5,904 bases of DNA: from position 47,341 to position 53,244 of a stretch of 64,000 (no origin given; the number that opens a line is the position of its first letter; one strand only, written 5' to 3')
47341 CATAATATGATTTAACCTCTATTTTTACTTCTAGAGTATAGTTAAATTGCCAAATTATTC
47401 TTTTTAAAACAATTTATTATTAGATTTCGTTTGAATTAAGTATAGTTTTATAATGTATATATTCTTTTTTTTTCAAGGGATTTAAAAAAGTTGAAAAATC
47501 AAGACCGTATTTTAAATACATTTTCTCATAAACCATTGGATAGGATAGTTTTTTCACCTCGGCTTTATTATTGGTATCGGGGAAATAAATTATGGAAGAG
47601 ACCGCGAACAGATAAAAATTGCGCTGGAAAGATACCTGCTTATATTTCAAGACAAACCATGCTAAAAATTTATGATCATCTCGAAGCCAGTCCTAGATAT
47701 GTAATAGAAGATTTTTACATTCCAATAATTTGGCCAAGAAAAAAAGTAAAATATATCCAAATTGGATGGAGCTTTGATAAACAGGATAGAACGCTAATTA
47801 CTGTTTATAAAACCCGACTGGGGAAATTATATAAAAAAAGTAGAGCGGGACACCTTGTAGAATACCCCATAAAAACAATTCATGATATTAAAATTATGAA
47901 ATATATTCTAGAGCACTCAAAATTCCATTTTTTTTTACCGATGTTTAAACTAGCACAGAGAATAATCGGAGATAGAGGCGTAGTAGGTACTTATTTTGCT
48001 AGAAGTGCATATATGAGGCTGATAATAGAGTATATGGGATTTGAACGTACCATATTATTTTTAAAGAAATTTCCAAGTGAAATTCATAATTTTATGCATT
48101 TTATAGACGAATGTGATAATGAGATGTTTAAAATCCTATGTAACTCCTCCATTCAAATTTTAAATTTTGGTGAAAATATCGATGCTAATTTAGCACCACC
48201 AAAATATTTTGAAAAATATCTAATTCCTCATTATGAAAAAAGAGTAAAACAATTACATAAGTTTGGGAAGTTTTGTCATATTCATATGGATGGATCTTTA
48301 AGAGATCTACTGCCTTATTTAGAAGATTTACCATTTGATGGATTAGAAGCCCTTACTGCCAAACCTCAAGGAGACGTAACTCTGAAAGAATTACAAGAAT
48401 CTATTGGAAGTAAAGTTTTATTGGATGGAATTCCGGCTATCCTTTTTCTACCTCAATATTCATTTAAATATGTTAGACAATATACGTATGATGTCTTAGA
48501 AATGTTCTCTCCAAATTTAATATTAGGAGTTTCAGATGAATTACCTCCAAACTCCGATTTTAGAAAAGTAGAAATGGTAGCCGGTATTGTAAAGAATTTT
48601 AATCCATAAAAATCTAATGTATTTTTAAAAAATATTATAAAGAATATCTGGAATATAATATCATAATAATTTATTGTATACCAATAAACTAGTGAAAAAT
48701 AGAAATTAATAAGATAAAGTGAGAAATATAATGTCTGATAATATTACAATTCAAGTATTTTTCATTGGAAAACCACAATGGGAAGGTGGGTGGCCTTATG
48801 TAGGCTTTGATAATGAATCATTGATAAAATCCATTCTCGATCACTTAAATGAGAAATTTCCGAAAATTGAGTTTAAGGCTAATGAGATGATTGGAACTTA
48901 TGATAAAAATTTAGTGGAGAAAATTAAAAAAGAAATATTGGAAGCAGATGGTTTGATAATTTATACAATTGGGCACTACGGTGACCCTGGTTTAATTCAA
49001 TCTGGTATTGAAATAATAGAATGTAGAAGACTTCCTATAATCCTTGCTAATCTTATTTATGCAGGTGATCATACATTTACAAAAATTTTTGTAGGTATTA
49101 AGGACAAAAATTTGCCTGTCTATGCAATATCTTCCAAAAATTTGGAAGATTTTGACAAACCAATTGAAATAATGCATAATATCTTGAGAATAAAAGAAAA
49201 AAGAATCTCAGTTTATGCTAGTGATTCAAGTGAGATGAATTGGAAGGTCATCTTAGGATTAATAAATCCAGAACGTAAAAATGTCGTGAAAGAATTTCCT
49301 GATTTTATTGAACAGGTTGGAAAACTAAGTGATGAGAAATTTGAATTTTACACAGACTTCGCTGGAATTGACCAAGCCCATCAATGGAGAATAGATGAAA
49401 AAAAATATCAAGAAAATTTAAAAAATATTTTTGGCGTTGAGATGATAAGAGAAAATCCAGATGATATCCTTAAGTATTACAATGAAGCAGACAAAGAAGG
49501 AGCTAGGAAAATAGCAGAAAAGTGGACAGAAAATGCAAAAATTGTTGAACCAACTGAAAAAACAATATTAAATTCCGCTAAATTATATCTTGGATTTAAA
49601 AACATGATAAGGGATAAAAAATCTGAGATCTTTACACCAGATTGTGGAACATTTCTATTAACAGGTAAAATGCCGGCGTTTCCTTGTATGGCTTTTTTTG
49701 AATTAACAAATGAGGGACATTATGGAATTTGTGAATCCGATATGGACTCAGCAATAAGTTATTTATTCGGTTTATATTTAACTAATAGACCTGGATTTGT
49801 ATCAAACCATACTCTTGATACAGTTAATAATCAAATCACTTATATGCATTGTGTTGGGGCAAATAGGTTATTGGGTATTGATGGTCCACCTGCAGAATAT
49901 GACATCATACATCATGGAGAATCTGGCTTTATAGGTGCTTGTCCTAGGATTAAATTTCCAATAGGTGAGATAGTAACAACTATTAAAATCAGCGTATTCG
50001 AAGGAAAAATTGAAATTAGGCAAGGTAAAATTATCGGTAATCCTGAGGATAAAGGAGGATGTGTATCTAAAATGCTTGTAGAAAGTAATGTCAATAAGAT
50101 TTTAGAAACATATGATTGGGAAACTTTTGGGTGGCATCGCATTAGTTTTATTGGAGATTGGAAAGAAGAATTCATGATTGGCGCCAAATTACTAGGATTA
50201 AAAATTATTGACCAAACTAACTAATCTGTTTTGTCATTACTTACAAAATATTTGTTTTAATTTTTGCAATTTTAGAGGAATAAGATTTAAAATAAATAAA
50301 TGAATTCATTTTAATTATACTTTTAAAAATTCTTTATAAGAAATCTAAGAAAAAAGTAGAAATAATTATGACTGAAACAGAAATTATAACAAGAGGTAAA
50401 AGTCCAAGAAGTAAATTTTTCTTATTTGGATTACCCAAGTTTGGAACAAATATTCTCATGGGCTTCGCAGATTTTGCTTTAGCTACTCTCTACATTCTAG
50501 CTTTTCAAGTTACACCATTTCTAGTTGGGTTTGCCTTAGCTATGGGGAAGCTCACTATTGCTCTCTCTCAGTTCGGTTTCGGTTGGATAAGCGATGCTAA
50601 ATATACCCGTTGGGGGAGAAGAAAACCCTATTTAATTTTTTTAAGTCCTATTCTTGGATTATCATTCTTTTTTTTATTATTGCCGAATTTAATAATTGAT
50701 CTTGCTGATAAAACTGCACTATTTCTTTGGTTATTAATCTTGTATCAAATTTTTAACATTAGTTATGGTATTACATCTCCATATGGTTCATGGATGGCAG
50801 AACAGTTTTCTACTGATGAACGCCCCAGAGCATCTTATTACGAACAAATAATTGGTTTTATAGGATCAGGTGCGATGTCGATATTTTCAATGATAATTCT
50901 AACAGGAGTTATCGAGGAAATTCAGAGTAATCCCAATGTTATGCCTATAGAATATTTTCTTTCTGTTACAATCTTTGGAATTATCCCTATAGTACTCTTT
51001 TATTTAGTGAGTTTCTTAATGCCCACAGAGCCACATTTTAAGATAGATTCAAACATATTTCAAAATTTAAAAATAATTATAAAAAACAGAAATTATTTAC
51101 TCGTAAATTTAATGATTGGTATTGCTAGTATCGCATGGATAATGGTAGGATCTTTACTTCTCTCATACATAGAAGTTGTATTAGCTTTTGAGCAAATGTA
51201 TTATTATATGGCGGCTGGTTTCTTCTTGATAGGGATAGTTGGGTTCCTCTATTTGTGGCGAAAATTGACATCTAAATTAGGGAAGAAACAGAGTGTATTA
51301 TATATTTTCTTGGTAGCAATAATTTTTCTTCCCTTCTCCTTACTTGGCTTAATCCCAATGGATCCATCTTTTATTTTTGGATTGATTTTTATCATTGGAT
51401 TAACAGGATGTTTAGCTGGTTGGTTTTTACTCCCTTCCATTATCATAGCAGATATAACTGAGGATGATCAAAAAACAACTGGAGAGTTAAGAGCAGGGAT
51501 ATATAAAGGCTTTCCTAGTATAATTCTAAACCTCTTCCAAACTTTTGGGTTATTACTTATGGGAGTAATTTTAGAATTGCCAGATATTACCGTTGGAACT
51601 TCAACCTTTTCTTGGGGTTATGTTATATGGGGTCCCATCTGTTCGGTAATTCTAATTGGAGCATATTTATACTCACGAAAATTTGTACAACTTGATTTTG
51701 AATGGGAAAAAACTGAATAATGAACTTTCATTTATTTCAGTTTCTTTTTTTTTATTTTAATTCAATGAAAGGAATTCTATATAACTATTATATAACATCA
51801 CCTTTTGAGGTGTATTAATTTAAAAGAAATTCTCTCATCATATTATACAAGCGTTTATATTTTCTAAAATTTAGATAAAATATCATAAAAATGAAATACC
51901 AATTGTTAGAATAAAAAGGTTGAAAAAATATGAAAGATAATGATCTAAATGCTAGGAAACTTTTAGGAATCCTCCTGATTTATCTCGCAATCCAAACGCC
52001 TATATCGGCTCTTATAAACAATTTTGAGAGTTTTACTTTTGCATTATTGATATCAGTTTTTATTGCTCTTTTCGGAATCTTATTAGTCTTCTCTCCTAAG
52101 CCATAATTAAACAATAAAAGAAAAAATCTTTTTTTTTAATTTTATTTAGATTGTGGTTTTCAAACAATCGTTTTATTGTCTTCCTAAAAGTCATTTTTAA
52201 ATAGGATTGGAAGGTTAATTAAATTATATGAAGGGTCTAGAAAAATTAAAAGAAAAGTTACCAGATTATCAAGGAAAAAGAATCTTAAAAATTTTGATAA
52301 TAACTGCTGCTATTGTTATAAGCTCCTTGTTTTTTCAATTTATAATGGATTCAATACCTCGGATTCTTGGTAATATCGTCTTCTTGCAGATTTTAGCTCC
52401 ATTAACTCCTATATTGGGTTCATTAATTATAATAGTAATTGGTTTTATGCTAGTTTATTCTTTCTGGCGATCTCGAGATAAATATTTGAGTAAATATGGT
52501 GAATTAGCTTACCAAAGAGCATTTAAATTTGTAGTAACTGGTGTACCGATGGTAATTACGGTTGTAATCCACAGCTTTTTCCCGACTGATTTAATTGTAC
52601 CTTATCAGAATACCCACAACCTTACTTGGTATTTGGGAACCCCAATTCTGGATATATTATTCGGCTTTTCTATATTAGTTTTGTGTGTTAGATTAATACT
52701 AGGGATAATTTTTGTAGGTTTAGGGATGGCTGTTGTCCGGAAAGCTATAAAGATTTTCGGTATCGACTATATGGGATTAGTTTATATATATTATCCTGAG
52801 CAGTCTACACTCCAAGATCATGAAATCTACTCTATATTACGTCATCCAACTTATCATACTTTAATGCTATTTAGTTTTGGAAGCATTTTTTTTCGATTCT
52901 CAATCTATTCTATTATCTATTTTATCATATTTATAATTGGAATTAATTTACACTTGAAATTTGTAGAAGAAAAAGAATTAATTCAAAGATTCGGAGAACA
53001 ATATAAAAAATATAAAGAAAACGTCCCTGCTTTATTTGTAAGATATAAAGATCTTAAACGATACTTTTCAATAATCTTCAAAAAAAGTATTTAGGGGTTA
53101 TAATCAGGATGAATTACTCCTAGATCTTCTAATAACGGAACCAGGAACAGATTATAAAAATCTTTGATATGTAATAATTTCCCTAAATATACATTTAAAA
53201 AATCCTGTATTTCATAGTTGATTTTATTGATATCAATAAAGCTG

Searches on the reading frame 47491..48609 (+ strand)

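Call 77: search_protein_families(library=pfam, proteins=[window:47491-48609:+], max_evalue=0.001)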
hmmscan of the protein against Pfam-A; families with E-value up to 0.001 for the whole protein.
window:47491-48609:+ (372 aa): 1 family
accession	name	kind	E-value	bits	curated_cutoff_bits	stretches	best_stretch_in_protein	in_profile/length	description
PF01208.23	URO-D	-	1.3e-09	38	23.9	1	123-369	95-345/346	Uroporphyrinogen decarboxylase (URO-D)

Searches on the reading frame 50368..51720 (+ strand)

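Call 77: search_protein_families(library=pfam, proteins=[window:50368-51720:+], max_evalue=0.001)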
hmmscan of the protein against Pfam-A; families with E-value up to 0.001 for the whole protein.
window:50368-51720:+ (450 aa): 2 families
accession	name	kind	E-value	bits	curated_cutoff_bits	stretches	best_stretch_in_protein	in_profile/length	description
PF13347.12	MFS_2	-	5.5e-36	124.5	27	1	20-409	2-388/427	MFS/sugar transport protein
PF07690.21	MFS_1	-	1.3e-12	47.8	33.4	1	28-359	5-319/347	Major Facilitator Superfamily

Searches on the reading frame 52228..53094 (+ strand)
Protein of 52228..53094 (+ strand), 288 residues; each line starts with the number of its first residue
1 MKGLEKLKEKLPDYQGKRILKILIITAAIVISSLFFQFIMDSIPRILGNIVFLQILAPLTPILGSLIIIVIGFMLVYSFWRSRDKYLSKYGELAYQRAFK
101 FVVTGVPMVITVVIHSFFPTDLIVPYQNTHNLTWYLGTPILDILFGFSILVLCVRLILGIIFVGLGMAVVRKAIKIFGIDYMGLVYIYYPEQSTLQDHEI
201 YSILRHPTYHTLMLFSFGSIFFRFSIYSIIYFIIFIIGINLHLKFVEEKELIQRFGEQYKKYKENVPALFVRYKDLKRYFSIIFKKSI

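Call 77: search_protein_families(library=pfam, proteins=[window:52228-53094:+], max_evalue=0.001)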
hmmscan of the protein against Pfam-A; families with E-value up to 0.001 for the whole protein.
window:52228-53094:+ (288 aa): 2 families
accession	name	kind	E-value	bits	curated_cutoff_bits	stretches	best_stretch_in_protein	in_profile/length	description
PF04191.18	PEMT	-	1.5e-08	35.5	25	1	154-257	1-104/105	Phospholipid methyltransferase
PF18916.5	Lycopene_cyc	-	0.00051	21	27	1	87-155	18-87/92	Lycopene cyclase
